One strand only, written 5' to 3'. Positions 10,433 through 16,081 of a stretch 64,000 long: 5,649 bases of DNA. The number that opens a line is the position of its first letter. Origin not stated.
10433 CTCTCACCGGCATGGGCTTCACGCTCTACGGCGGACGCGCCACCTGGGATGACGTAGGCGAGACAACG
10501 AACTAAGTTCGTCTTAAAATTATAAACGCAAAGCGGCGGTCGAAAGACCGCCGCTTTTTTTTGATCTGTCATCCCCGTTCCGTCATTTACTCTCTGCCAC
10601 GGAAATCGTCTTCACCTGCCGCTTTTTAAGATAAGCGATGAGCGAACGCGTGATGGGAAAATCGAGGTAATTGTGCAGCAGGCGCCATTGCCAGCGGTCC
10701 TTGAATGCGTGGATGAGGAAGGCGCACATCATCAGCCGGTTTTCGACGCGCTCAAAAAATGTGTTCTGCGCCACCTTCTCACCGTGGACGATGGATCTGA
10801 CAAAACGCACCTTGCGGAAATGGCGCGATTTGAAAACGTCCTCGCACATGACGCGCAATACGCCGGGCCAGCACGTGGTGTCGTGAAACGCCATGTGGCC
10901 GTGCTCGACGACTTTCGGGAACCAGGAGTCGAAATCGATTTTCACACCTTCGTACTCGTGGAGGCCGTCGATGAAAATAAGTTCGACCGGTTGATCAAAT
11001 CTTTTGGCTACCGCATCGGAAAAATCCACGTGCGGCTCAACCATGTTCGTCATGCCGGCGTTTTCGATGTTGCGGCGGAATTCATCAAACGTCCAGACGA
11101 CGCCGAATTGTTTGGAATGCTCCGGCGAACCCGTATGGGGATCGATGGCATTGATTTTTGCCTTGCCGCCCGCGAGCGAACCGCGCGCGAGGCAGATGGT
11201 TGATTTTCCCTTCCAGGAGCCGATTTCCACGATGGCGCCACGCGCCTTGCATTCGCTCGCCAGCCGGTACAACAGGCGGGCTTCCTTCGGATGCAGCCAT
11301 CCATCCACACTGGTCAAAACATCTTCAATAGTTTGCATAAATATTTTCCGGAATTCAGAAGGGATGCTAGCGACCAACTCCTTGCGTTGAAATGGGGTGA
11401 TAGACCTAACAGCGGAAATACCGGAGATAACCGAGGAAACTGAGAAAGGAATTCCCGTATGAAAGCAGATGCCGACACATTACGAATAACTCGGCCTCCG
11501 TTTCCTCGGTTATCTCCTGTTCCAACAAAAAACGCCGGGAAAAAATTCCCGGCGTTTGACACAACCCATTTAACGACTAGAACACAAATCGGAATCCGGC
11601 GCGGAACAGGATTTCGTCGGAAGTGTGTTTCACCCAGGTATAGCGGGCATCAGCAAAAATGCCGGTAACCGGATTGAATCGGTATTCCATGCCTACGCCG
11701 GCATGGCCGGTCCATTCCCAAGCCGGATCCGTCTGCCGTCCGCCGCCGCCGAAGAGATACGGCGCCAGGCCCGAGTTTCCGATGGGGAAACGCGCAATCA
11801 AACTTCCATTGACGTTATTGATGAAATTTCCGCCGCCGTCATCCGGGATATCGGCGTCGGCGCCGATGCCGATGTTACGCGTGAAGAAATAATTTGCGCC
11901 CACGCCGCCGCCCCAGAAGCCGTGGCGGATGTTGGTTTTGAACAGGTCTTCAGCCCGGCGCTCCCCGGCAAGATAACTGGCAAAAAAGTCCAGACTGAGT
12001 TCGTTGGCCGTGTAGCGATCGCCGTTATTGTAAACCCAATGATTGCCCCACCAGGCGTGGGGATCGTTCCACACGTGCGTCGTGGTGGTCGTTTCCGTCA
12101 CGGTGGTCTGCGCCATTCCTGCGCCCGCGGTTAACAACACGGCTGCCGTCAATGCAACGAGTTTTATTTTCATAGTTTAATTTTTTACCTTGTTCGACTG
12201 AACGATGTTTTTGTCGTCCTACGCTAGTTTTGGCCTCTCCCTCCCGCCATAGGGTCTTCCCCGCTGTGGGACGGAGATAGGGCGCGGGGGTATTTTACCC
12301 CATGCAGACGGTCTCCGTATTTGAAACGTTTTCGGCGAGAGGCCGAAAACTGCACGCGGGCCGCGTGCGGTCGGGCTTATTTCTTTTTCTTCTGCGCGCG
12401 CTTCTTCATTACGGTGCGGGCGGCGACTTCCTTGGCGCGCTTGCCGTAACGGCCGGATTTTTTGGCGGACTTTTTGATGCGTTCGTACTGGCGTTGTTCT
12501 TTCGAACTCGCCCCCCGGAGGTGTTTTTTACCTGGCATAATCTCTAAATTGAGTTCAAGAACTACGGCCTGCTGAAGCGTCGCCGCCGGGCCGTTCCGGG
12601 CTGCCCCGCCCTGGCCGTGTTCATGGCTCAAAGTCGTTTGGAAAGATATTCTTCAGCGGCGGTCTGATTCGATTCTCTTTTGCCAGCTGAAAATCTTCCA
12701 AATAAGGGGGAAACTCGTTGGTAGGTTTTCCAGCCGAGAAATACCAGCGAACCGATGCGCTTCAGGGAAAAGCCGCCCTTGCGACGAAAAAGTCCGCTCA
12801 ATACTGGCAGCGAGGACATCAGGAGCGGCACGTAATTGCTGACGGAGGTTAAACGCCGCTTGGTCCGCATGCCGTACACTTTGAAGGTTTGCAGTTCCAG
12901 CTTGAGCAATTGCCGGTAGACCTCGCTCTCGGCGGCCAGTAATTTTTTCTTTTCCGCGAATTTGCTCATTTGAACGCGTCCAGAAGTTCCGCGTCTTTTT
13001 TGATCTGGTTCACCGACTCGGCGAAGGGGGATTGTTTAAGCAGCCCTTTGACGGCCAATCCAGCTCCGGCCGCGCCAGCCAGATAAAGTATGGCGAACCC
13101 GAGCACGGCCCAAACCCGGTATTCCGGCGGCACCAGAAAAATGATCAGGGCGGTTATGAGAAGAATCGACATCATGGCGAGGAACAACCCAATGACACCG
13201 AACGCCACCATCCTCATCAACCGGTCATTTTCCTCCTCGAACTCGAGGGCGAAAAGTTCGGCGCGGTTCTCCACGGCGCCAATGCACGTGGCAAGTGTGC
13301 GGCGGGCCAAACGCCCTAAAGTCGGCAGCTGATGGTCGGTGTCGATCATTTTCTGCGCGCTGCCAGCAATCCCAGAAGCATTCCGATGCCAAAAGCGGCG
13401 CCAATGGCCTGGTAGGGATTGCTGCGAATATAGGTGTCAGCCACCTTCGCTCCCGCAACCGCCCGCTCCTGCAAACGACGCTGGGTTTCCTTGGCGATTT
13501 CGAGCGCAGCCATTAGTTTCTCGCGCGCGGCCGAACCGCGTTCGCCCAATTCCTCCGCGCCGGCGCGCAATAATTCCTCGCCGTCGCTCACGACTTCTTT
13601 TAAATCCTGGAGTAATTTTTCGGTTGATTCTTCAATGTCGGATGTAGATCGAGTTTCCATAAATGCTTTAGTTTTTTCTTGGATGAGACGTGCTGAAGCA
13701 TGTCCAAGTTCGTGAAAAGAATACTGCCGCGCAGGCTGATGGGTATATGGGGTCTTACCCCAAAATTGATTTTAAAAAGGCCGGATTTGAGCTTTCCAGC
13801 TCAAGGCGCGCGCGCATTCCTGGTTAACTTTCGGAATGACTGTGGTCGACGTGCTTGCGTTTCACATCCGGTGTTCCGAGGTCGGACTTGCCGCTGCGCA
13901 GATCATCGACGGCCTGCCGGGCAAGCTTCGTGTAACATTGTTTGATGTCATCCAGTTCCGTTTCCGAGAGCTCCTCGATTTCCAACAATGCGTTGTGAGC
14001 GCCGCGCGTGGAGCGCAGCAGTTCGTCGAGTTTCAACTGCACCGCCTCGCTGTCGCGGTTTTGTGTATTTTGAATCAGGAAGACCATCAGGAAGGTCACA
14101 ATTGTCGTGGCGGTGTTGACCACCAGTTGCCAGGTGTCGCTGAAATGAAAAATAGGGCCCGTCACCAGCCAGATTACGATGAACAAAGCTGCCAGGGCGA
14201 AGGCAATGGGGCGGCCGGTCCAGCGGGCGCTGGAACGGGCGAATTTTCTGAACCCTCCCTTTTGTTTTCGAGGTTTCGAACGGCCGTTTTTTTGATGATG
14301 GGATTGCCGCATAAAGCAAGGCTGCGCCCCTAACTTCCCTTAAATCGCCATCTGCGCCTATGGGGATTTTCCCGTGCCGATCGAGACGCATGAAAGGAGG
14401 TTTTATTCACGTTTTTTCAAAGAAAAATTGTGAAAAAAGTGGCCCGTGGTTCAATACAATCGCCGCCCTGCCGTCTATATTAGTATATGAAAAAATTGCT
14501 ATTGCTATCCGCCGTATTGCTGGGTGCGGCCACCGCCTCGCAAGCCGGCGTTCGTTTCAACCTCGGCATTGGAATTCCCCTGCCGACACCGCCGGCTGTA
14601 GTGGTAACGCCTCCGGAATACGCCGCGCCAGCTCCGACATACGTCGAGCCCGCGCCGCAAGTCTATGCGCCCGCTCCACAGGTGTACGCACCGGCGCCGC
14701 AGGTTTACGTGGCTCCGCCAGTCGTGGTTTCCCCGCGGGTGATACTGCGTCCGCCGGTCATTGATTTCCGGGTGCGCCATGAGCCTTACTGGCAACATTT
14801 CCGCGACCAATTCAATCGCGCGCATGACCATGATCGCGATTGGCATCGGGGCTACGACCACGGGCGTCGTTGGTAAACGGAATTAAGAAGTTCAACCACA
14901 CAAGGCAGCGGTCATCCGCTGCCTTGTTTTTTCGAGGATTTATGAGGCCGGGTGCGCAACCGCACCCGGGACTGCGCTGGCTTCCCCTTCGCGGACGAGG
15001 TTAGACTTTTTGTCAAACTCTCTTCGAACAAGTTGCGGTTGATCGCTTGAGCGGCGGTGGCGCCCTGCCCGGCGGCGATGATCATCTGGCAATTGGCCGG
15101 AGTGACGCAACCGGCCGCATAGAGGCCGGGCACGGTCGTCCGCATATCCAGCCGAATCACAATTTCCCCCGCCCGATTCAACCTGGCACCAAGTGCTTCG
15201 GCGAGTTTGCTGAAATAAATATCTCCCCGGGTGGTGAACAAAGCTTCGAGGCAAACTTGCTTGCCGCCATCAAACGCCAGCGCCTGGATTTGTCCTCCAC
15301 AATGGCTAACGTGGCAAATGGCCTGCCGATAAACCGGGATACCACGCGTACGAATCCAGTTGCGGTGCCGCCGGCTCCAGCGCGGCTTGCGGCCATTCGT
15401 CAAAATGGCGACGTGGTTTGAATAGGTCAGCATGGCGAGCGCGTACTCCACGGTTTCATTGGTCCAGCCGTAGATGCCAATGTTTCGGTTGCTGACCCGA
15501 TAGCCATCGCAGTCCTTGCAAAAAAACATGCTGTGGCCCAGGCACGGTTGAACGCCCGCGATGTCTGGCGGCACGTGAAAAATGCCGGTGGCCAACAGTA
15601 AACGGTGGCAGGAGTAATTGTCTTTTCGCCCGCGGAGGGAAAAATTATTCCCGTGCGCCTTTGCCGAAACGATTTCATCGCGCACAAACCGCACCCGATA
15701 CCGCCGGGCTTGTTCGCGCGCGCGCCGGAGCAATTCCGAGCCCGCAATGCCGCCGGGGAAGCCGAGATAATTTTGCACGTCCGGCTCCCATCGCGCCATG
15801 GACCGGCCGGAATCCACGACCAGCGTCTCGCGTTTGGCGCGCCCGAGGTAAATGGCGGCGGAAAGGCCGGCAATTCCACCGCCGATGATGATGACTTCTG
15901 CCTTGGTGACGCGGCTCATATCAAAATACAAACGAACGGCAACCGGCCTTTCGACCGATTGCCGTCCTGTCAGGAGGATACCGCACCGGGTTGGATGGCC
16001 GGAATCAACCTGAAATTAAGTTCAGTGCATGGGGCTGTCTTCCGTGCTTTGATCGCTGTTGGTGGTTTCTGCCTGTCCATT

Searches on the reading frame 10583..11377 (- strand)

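Call 19: search_protein_families(library=pfam, proteins=[window:10583-11377:-], max_evalue=0.001)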
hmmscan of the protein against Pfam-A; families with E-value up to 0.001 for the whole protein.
window:10583-11377:- (264 aa): 1 family
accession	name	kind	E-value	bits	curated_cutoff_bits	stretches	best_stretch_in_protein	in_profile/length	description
PF13578.12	Methyltransf_24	-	3.1e-24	86.3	26.3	1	50-167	1-105/105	Methyltransferase domain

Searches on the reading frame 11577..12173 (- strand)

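Call 19: search_protein_families(library=pfam, proteins=[window:11577-12173:-], max_evalue=0.001)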
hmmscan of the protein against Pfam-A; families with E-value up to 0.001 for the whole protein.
window:11577-12173:- (198 aa): 1 family
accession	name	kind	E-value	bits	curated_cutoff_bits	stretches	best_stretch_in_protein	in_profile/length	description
PF13505.12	OMP_b-brl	-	7.3e-06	26.7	28.7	1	82-187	42-166/175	Outer membrane protein beta-barrel domain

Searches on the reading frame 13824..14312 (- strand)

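Call 19: search_protein_families(library=pfam, proteins=[window:13824-14312:-], max_evalue=0.001)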
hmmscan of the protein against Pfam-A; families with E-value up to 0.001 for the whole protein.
window:13824-14312:- (162 aa): 1 family
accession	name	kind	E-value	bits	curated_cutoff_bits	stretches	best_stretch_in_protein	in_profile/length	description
PF04120.17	Iron_permease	-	3.4e-52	176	25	1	21-140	1-120/128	Low affinity iron permease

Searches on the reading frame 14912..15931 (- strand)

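Call 19: search_protein_families(library=pfam, proteins=[window:14912-15931:-], max_evalue=0.001)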
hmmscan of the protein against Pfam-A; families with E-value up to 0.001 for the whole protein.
window:14912-15931:- (339 aa): 8 families
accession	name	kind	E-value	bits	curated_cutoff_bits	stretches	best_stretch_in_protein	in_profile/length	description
PF07992.20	Pyr_redox_2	-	6.8e-25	88.5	26.1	1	12-287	2-287/291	Pyridine nucleotide-disulphide oxidoreductase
PF13738.12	Pyr_redox_3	-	4.7e-13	49.5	30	1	64-203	80-232/305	Pyridine nucleotide-disulphide oxidoreductase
PF01266.30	DAO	-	1e-07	32.3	27.9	1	13-43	2-32/353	FAD dependent oxidoreductase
PF00890.30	FAD_binding_2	-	8.2e-07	29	20.4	1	13-44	2-33/414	FAD binding domain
PF03486.20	HI0933_like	-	5.9e-06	26.3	50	1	12-47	2-37/244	HI0933-like protein Rossmann domain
PF13450.12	NAD_binding_8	-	3.4e-05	24.5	21.9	1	15-43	1-29/68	NAD(P)-binding Rossmann-like domain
PF01134.28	GIDA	-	0.00083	19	22.1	0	12-39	1-28/391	Glucose inhibited division protein A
PF01946.23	Thi4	-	0.00092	19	26.2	0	4-38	11-46/235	Thi4 family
